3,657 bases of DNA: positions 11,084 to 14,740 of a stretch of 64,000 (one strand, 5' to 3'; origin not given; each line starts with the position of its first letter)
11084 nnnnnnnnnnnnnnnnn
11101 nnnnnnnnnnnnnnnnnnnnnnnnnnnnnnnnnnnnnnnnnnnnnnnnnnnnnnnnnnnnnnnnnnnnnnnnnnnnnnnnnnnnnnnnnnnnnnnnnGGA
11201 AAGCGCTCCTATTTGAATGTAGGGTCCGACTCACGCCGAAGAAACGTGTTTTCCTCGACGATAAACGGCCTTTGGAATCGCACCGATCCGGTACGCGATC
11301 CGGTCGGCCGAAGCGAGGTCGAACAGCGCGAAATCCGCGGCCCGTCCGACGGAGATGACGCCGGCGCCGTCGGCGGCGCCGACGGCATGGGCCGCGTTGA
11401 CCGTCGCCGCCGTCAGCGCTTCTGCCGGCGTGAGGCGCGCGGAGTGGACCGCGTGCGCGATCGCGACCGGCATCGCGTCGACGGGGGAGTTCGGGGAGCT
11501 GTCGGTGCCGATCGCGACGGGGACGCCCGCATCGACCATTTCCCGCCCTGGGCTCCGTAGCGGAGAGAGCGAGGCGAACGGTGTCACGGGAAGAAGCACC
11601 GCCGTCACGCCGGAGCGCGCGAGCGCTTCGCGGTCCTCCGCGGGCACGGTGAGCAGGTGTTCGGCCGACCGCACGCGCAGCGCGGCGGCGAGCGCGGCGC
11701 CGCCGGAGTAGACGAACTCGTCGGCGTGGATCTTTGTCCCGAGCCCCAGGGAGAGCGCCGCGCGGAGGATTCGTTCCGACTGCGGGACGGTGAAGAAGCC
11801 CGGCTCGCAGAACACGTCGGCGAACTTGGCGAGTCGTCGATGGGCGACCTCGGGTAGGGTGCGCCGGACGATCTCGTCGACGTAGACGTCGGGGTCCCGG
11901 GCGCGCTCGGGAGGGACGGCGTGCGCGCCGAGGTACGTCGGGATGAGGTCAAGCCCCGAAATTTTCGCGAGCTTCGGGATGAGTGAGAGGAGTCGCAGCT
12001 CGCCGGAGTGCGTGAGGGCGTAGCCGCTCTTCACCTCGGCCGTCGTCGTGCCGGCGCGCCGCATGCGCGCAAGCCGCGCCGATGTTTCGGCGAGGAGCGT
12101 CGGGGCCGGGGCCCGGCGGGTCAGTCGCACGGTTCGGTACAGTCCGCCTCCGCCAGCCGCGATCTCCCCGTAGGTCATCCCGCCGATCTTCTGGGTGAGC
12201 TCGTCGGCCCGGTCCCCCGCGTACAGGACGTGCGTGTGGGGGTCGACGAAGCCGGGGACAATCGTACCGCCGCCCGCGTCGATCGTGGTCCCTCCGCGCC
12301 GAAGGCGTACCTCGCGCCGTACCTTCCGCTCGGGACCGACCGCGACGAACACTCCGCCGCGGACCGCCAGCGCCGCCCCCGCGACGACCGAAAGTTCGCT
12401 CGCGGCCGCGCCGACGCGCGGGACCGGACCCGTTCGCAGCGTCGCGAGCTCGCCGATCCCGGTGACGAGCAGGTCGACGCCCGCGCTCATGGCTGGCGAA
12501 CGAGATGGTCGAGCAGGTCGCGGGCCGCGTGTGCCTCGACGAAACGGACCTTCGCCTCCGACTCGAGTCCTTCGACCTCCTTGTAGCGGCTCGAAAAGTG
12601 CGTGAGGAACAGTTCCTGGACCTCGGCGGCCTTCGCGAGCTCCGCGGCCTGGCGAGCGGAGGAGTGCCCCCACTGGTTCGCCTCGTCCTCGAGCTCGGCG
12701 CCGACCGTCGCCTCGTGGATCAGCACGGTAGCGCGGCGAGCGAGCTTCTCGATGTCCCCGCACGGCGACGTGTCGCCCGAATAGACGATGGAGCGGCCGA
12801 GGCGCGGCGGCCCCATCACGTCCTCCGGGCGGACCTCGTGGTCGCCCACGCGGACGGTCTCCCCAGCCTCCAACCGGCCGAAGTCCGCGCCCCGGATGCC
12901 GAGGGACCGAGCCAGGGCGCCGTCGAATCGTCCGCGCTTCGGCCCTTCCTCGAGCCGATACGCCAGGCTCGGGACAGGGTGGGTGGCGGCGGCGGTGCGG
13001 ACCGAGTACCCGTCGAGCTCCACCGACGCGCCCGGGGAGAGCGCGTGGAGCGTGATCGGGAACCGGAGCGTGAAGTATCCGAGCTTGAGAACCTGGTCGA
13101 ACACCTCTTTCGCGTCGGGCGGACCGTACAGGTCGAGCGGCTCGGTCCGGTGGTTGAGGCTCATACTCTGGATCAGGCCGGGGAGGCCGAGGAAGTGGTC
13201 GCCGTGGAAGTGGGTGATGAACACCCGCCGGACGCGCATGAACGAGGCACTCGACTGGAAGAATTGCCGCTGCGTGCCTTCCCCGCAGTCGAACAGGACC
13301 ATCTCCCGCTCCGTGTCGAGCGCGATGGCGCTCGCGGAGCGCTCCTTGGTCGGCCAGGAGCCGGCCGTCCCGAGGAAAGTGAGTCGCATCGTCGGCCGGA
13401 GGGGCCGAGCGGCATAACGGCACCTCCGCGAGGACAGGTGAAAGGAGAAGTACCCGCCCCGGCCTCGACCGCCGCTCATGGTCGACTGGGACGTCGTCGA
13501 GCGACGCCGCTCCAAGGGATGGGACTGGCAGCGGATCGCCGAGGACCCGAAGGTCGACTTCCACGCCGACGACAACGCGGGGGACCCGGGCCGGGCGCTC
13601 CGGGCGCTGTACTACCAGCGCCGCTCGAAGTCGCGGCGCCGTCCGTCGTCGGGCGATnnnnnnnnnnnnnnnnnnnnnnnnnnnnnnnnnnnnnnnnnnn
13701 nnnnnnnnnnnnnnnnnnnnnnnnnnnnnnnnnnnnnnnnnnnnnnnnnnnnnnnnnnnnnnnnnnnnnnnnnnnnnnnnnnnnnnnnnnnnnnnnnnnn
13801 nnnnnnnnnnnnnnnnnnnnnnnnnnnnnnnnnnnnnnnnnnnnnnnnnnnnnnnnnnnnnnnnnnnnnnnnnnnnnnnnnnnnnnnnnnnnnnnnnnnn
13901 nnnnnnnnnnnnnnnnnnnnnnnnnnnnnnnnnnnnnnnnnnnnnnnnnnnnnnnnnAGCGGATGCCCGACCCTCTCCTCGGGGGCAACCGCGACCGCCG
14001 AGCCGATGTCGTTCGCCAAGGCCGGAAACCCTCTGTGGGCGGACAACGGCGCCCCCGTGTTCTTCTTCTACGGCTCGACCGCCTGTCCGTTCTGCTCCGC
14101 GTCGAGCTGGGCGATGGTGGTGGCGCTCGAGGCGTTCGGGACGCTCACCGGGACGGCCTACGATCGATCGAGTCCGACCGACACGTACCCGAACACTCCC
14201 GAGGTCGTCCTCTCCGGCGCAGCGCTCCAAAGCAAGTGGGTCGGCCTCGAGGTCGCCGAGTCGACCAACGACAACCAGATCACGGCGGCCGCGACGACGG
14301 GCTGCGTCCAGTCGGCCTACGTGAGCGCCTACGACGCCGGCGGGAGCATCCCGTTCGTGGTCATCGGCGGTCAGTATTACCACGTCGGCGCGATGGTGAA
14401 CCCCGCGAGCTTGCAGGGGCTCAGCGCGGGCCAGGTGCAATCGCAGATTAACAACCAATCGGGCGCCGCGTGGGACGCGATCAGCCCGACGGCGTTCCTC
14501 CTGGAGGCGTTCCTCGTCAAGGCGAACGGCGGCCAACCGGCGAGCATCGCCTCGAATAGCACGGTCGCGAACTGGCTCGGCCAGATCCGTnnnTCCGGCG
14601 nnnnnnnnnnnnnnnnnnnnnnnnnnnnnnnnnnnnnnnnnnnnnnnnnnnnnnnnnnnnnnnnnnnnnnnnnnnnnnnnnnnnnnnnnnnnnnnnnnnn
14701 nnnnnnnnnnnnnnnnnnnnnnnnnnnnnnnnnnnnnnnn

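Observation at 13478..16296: Extracytoplasmic disulfide-bond-formation module: VKOR flanked by two paralogous membrane-anchored thioredoxin-fold proteins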

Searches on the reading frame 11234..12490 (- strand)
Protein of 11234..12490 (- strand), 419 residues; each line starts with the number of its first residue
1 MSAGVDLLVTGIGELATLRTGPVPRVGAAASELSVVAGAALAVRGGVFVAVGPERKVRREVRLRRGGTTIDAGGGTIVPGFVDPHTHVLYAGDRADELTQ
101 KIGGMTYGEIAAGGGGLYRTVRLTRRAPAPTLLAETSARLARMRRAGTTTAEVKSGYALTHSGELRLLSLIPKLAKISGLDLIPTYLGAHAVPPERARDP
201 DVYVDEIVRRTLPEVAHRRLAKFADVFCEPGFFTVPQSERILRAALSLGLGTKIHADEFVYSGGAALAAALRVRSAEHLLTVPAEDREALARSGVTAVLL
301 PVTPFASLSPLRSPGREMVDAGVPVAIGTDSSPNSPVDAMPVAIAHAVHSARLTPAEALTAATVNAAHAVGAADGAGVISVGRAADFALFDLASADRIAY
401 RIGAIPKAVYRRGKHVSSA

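Call 45: search_protein_families(library=pfam, proteins=[window:11234-12490:-], max_evalue=0.001)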
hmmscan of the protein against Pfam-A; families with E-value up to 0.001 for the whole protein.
window:11234-12490:- (419 aa): 2 families
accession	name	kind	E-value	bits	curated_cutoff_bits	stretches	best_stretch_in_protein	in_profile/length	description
PF07969.17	Amidohydro_3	-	6.5e-20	72.5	29.7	2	272-399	305-453/472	Amidohydrolase family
PF01979.26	Amidohydro_1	-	7.1e-17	62.1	25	1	76-400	1-328/345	Amidohydrolase family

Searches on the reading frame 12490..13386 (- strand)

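Call 45: search_protein_families(library=pfam, proteins=[window:12490-13386:-], max_evalue=0.001)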
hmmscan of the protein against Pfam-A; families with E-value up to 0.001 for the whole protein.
window:12490-13386:- (299 aa): 3 families
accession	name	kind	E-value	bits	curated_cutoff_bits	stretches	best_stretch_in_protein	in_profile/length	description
PF12706.13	Lactamase_B_2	-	2.8e-19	70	27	2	30-146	3-131/200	Beta-lactamase superfamily domain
PF00753.33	Lactamase_B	-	6.1e-10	39.8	22.7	1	16-118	4-97/196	Metallo-beta-lactamase superfamily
PF13691.12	Lactamase_B_4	-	8.3e-08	32.2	27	1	12-63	6-59/63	tRNase Z endonuclease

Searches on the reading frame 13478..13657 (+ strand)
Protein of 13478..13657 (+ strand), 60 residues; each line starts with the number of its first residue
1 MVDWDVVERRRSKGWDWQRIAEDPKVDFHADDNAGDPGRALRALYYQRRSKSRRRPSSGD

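Call 42: search_protein_families(library=pfam, proteins=[window:13478-13657:+], max_evalue=10)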
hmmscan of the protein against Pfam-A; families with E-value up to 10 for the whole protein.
seq(60 aa): 0 families

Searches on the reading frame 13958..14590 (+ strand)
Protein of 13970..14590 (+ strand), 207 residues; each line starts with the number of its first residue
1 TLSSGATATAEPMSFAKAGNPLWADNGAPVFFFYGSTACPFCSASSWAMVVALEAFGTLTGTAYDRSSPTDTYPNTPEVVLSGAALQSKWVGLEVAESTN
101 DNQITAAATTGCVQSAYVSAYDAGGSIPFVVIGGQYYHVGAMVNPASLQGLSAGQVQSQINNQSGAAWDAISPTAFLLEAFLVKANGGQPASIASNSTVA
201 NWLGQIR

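Call 42: search_protein_families(library=pfam, proteins=[window:13970-14590:+], max_evalue=10)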
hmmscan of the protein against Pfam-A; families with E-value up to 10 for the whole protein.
window:13970-14590:+ (207 aa): 2 families
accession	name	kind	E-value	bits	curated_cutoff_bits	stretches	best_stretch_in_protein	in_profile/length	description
PF06053.17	DUF929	-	1.1e-17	64.8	24.6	2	15-84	2-70/205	Domain of unknown function (DUF929)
PF23893.1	Y4YQ_C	-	0.14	12.4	27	1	125-144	9-29/53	Uncharacterised protein Y4YQ C-terminal domain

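Call 71: predict_structure(alignment_id=A5)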
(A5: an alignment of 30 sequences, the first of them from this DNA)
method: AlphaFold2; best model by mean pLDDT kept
length: 211 residues; sequences in the alignment: 30
mean_pLDDT: 95.2   pTM: 0.92
mean pLDDT of the five models: 95.2, 95.2, 94.5, 94.2, 89.2
residues with pLDDT >= 90: 194; 70-90: 13; 50-70: 3; < 50: 1
segments of 3 or more residues with pLDDT < 50: none
pLDDT, mean of each block of 10 residues (from residue 1): 76 92 94 97 98 99 98 97 98 98 95 93 86 96 95 97 98 98 99 98 98 93
secondary structure, 60 per line:
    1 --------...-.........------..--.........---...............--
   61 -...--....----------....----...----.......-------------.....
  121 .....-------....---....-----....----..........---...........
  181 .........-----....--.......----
elements in order: E13-15 E19-21 E32-40 H44-58 E62-64 E67-70 E81-84 E89-91 E96-102 H116-125 E133-136 E140-143 H149-152 H157-166 H170-189 H195-198 H201-207
